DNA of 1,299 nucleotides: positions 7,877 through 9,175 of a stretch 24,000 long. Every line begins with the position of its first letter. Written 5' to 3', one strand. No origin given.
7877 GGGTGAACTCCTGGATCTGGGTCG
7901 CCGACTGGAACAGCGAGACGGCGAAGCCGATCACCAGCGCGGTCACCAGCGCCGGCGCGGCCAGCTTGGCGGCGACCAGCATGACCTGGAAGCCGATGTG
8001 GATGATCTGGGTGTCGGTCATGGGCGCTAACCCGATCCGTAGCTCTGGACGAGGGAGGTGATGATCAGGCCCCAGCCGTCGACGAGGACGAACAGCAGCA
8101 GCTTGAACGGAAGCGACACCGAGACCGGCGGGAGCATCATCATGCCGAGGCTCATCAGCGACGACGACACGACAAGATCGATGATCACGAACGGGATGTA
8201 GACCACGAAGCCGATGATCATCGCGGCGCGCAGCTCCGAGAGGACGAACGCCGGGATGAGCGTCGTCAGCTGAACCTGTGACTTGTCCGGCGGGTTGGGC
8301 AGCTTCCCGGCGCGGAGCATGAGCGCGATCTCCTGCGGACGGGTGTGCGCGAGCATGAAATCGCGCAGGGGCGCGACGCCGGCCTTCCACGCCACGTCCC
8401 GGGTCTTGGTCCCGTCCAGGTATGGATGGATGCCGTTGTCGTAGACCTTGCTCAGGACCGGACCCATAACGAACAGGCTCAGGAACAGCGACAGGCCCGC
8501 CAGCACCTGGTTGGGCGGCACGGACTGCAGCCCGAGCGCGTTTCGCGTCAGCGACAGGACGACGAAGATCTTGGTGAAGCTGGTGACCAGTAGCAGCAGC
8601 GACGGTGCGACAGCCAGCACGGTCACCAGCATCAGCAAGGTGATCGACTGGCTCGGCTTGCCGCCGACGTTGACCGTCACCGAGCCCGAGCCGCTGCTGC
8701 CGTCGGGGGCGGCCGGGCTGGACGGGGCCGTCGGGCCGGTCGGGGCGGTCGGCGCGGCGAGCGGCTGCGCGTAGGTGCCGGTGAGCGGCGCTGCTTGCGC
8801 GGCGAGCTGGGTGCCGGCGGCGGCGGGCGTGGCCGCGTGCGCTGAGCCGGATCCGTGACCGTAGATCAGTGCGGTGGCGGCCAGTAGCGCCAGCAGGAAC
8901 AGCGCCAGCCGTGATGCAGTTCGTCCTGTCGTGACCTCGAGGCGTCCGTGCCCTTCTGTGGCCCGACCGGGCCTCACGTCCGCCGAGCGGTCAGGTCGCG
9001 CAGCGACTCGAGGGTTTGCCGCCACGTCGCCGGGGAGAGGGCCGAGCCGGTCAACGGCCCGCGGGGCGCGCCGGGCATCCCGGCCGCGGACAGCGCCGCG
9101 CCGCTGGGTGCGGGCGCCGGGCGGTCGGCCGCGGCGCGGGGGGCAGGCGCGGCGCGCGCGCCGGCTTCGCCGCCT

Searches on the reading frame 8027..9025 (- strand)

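Call 6: search_protein_families(library=pfam, proteins=[window:8027-9025:-], max_evalue=0.01)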
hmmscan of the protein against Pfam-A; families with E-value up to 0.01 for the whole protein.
window:8027-9025:- (332 aa): 1 family
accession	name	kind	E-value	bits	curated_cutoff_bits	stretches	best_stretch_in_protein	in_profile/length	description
PF00813.25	FliP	-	1.6e-74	250.4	26.9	1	133-325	1-191/191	FliP family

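Call 7: search_protein_families(library=ncbifam, proteins=[window:8027-9025:-], max_evalue=0.01)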
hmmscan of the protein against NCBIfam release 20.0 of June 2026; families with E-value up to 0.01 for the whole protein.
window:8027-9025:- (332 aa): 4 families
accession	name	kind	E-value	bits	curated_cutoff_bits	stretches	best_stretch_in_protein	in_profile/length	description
TIGR01103.1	fliP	equivalog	4.4e-74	248.5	217.45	1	133-329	1-197/197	flagellar type III secretion system pore protein FliP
NF009438.0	PRK12797.1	subfamily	1.2e-60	205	179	1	125-329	6-216/217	EscR/YscR/HrcR family type III secretion system export apparatus protein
TIGR01102.1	yscR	equivalog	3.2e-56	190.3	208.6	1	130-325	1-202/202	type III secretion system export apparatus subunit SctR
NF009437.0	PRK12796.1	equivalog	1.1e-45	156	263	1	126-329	4-217/223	EscR/YscR/HrcR family type III secretion system export apparatus protein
